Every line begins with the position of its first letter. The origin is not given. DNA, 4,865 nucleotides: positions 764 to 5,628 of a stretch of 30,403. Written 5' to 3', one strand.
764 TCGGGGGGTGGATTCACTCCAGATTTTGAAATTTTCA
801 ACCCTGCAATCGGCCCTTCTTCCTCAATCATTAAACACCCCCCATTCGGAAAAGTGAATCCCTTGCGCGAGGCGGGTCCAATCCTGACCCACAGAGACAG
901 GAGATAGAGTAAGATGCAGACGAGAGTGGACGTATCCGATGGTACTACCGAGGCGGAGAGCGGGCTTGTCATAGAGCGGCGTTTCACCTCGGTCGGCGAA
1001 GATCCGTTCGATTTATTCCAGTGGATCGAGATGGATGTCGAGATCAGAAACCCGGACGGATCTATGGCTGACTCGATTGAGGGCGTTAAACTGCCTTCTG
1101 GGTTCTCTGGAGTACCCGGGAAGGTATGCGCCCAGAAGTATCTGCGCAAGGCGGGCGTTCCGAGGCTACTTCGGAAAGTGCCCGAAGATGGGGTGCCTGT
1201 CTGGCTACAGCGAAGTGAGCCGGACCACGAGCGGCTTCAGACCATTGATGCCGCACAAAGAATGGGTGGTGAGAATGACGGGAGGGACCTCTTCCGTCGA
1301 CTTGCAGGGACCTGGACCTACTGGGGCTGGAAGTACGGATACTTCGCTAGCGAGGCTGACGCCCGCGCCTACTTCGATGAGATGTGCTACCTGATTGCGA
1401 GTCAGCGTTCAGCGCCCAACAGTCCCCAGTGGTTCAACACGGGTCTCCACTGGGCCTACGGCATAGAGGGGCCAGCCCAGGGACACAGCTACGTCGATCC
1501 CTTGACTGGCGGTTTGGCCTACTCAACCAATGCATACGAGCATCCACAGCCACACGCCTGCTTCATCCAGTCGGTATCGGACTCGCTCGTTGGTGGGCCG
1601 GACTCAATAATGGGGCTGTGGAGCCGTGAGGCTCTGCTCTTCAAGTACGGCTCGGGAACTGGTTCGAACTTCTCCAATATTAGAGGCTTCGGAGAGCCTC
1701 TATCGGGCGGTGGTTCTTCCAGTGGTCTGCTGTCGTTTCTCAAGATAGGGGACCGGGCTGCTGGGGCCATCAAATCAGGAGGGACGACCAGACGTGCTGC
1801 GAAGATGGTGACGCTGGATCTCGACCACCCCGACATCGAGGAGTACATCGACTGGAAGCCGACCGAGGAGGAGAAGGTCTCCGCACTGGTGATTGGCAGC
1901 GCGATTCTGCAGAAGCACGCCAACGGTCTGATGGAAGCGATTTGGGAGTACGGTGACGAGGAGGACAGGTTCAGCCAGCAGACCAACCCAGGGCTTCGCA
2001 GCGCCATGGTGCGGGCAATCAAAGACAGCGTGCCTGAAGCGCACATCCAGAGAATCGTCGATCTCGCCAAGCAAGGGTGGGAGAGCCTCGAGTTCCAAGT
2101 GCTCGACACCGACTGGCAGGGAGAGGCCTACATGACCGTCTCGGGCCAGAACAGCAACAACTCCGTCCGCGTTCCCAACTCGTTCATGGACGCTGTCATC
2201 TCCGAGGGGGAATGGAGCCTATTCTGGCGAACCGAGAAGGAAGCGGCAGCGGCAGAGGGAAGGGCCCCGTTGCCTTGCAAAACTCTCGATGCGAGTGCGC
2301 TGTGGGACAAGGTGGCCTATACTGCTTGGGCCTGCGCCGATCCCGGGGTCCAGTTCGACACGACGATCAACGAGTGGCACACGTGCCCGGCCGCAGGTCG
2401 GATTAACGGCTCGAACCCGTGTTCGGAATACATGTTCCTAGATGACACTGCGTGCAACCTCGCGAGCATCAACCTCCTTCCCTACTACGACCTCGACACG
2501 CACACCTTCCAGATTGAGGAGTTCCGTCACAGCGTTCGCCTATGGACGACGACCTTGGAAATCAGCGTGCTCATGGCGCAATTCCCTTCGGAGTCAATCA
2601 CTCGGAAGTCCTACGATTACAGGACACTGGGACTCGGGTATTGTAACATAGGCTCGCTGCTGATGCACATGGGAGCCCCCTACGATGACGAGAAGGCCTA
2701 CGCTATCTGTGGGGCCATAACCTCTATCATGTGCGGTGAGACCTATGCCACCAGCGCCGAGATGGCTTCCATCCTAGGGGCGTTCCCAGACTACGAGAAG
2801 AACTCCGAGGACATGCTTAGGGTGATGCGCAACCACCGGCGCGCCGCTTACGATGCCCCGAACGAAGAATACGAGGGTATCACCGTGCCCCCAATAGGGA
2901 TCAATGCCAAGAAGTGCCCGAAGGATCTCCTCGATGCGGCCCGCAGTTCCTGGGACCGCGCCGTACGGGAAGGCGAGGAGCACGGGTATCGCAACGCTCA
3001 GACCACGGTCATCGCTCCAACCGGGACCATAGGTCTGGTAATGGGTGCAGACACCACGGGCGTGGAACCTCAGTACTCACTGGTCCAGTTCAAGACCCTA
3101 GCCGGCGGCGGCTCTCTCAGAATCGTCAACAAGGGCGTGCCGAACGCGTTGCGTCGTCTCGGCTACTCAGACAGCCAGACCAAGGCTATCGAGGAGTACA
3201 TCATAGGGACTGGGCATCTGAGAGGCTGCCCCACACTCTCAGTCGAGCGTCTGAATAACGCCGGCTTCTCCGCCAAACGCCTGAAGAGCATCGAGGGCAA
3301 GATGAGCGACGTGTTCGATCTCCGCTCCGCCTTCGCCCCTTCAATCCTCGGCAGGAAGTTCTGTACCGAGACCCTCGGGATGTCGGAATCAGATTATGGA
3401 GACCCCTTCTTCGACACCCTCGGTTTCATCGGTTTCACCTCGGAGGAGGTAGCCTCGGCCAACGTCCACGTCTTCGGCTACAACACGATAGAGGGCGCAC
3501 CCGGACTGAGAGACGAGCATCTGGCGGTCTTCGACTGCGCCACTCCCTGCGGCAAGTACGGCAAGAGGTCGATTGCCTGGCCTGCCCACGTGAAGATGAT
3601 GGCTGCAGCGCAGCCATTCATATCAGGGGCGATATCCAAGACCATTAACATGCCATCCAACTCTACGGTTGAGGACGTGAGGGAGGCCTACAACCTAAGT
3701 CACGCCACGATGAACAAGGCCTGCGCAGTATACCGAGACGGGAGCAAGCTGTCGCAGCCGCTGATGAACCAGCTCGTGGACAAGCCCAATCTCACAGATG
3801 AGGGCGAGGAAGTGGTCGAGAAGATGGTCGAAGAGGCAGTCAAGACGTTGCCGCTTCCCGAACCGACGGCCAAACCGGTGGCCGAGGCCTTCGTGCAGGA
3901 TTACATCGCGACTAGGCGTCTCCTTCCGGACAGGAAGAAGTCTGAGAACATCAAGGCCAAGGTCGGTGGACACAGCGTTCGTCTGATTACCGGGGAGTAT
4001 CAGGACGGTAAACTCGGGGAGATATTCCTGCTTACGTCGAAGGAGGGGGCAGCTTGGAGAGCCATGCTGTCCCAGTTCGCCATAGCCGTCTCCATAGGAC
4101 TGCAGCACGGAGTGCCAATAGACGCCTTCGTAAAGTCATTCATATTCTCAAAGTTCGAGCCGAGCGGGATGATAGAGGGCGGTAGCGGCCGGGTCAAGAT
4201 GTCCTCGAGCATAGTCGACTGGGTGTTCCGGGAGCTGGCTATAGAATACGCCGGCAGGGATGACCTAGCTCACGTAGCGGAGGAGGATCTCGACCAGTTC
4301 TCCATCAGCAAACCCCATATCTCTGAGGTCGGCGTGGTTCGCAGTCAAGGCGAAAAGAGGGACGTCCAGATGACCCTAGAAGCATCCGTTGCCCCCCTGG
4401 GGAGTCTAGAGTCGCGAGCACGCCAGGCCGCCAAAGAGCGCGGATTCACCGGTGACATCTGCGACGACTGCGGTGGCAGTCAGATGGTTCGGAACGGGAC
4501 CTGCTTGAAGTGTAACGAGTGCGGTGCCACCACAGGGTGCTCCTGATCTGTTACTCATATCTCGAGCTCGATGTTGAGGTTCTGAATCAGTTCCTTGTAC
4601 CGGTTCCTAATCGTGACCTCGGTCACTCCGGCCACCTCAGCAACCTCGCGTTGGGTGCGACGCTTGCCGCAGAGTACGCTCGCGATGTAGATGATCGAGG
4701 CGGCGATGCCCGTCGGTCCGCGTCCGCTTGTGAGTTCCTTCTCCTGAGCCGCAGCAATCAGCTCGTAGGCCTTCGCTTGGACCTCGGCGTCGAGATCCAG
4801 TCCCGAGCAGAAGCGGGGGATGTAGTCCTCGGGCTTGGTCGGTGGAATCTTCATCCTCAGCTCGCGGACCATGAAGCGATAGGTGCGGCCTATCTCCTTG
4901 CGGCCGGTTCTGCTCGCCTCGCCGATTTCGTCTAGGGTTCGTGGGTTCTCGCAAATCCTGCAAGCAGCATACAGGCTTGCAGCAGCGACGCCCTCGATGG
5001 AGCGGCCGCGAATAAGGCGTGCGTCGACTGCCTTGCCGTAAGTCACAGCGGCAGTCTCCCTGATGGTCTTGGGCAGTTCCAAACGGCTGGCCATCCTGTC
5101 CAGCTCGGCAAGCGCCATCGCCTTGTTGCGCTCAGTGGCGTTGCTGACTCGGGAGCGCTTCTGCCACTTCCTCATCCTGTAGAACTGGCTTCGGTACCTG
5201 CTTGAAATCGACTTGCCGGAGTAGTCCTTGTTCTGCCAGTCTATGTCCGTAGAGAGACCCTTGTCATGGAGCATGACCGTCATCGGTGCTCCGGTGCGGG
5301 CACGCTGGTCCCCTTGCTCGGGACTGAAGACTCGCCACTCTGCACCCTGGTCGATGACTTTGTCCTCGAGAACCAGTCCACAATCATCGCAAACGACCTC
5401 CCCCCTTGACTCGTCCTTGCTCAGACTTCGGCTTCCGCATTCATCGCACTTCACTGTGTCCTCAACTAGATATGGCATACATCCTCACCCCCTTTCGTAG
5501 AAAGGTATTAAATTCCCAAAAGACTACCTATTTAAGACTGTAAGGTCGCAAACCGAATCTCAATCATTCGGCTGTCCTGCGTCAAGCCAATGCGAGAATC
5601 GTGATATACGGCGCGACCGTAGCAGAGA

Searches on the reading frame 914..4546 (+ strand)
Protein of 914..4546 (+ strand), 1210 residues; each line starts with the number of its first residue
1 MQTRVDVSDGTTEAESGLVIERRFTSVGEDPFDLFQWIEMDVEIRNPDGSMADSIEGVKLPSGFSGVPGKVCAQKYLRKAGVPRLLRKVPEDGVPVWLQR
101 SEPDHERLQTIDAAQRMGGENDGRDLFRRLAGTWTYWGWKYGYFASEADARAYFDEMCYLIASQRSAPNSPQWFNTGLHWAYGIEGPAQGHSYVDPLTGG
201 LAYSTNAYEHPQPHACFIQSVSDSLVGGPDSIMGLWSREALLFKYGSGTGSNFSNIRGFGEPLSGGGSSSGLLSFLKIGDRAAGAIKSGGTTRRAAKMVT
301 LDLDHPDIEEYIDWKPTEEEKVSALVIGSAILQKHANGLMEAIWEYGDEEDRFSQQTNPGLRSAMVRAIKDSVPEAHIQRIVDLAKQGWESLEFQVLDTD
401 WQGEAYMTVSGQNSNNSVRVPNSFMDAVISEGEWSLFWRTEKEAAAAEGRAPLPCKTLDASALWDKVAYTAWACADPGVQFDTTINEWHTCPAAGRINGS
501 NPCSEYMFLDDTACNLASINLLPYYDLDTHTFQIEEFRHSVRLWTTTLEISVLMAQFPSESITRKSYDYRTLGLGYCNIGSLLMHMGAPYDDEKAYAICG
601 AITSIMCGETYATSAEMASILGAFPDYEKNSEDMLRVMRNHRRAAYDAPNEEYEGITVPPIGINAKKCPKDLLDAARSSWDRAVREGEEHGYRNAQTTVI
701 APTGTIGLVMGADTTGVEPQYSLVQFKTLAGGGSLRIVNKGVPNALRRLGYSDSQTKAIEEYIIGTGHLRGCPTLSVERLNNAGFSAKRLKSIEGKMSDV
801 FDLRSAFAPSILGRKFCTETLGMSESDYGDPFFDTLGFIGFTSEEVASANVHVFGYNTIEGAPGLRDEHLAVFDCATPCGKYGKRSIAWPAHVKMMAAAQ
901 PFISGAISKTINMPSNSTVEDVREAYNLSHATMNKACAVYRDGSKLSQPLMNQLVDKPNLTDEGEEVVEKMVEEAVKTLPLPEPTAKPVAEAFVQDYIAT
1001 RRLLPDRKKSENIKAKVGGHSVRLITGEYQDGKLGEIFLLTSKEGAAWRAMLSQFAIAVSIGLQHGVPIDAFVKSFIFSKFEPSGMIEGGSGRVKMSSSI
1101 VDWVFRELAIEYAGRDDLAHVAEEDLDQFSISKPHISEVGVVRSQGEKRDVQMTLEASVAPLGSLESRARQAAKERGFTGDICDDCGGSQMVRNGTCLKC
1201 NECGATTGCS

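Call 8: search_protein_families(library=pfam, proteins=[window:914-4546:+], max_evalue=0.001)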
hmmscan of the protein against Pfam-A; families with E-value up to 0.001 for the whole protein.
window:914-4546:+ (1210 aa): 3 families
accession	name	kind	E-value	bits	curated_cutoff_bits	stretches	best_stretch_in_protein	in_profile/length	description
PF02867.20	Ribonuc_red_lgC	-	9.9e-120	401.1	23.9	2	215-760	2-444/523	Ribonucleotide reductase, barrel domain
PF08471.15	Ribonuc_red_2_N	-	8.7e-30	103.4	27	1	48-164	1-103/103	Class II vitamin B12-dependent ribonucleotide reductase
PF12637.14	TSCPD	-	8.8e-07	29.6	22.8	1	1025-1109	16-85/88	TSCPD domain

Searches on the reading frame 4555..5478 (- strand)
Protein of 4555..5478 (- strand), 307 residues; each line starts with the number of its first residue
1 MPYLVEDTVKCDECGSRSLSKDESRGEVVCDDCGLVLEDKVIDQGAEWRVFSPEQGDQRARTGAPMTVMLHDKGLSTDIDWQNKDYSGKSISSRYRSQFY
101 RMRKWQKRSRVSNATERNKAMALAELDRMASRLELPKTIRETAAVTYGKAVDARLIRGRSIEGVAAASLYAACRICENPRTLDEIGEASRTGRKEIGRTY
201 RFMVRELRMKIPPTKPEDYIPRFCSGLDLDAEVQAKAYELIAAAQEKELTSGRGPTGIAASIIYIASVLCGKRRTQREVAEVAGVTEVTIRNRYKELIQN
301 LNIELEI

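Call 8: search_protein_families(library=pfam, proteins=[window:4555-5478:-], max_evalue=0.001)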
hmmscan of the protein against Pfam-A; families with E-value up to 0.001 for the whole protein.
window:4555-5478:- (307 aa): 3 families
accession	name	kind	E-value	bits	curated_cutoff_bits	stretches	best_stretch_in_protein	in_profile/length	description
PF00382.24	TFIIB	-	1.5e-46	156.8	23.6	2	212-299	4-91/92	Transcription factor TFIIB repeat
PF08271.17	Zn_Ribbon_TF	-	1.2e-14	54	29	1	10-49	2-41/43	TFIIB zinc-binding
PF04545.22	Sigma70_r4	-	0.00022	21.1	24.1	0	271-301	18-48/50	Sigma-70, region 4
